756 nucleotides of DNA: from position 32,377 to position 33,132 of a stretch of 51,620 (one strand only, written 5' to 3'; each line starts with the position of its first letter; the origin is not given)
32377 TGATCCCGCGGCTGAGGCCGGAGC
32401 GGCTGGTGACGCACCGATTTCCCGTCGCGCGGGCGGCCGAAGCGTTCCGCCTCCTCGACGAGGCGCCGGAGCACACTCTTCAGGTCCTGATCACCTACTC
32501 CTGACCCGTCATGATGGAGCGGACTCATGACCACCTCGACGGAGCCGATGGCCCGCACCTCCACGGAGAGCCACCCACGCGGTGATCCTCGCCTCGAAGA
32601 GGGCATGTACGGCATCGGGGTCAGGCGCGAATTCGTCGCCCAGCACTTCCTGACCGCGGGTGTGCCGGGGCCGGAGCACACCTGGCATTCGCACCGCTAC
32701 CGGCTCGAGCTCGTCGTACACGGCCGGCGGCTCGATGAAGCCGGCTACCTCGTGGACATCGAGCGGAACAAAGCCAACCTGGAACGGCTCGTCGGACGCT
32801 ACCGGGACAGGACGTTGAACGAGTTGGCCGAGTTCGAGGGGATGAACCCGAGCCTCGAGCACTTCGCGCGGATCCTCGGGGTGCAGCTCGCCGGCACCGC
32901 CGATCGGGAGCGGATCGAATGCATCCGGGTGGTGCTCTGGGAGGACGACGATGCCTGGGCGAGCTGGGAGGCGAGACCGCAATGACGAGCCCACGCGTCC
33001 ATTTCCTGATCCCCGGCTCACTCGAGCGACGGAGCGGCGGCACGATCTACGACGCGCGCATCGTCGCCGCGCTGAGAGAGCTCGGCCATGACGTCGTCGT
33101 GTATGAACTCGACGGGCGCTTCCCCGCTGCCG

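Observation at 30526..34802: Translationally coupled RibD_C reductase - MDR dehydrogenase - PTPS-like - glycosyltransferase::methyltransferase cluster (candidate modified-pterin or unknown small-molecule pathway)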

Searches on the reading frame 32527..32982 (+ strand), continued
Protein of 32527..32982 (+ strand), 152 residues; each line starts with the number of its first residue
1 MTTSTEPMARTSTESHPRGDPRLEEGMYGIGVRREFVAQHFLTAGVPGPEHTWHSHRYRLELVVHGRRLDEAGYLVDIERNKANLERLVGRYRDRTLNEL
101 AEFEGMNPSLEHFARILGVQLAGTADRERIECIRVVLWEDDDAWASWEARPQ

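Call 89: predict_structure(alignment_id=A1)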
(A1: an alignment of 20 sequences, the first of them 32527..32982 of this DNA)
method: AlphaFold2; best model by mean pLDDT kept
length: 152 residues; sequences in the alignment: 20
mean_pLDDT: 87.4   pTM: 0.76
mean pLDDT of the five models: 87.4, 86.3, 84.4, 82.9, 81.8
residues with pLDDT >= 90: 115; 70-90: 12; 50-70: 9; < 50: 16
segments of 3 or more residues with pLDDT < 50: 11-17, 19-22
pLDDT, mean of each block of 10 residues (from residue 1): 51 46 73 97 90 95 96 93 96 97 94 97 92 97 96 89
secondary structure, 60 per line:
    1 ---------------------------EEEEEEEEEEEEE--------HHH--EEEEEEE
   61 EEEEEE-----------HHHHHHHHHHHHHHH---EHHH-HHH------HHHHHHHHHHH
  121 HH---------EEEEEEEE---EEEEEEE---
elements in order: E28-40 E54-66 H78-92 H110-122 E132-139 E143-149

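Call 91: fold_search(model_id=the predicted structure, library=pdb)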
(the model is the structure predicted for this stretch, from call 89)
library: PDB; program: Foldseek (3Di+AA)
matches with E <= 10: 232; with E <= 0.001: 35
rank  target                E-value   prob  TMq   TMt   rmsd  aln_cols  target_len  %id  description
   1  3d7j_A                3.0e-10  1.00  0.75  0.85   1.9       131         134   28  SCO6650, a 6-pyruvoyltetrahydropterin synthase homolog from Streptomyces coelicolor (released 2008-10-21)
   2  3d7j_C                7.7e-10  1.00  0.76  0.85   1.9       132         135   28  SCO6650, a 6-pyruvoyltetrahydropterin synthase homolog from Streptomyces coelicolor (released 2008-10-21)
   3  4ntk_C                5.6e-09  1.00  0.70  0.87   2.3       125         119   19  QueD from E. coli (released 2014-07-16)
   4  4ntk_E                6.0e-09  1.00  0.69  0.86   2.4       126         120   19  QueD from E. coli (released 2014-07-16)
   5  2oba_B                8.6e-09  1.00  0.67  0.82   2.4       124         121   20  Pseudomonas aeruginosa 6-pyruvoyl tetrahydrobiopterin synthase (released 2007-01-30)
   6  4ntm_F                1.3e-08  1.00  0.68  0.85   2.6       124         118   19  QueD soaked with sepiapterin (selenomethionine substituted protein) (released 2014-07-16)
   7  4ntk_F                1.4e-08  1.00  0.68  0.85   2.5       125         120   19  QueD from E. coli (released 2014-07-16)
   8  4ntm_E                1.5e-08  1.00  0.68  0.86   2.3       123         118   20  QueD soaked with sepiapterin (selenomethionine substituted protein) (released 2014-07-16)
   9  2oba_A                1.9e-08  1.00  0.68  0.84   2.4       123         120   19  Pseudomonas aeruginosa 6-pyruvoyl tetrahydrobiopterin synthase (released 2007-01-30)
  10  3qna_A                2.1e-08  1.00  0.67  0.85   2.5       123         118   20  Crystal structure of a 6-pyruvoyltetrahydropterin synthase homologue from Esherichia coli complexed sepiapterin (released 2011-12-07)
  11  4ntn_E                2.2e-08  1.00  0.68  0.85   2.4       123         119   20  E.coli QueD, SeMet protein, 2A resolution (released 2014-07-16)
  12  4ntk_A                2.3e-08  1.00  0.70  0.86   2.3       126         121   19  QueD from E. coli (released 2014-07-16)
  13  3qn0_A                2.3e-08  1.00  0.66  0.84   2.4       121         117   20  Structure of 6-pyruvoyltetrahydropterin synthase (released 2011-12-07)
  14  4ntn_B                2.8e-08  1.00  0.69  0.87   2.3       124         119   19  E.coli QueD, SeMet protein, 2A resolution (released 2014-07-16)
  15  4ntm_B                2.8e-08  1.00  0.69  0.86   2.4       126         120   19  QueD soaked with sepiapterin (selenomethionine substituted protein) (released 2014-07-16)
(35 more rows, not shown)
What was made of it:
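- Plasmodium PTPS structures are deposited as 'E37 catalytic residue' mutants (call 91), so Glu can serve as the base in this fold.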

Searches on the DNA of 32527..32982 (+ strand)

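Call 62: search_rna_families(sources=[L013, L004, L009, L012, L006, L082, L047], threshold=gathering)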
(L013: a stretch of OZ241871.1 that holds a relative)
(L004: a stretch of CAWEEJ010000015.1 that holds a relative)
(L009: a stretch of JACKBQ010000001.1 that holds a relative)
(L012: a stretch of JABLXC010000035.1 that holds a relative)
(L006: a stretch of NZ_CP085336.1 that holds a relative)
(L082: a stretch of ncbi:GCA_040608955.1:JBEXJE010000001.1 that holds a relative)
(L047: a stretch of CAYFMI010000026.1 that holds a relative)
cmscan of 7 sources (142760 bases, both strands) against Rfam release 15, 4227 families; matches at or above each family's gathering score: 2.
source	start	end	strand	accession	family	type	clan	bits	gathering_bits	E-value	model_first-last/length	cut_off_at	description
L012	1395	1657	+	RF00230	T-box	Cis-reg; leader;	-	100.8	93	1e-20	1-219/219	no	T-box leader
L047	15341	15413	+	RF00005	tRNA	Gene; tRNA;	CL00001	70.4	29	5.5e-13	1-71/71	no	tRNA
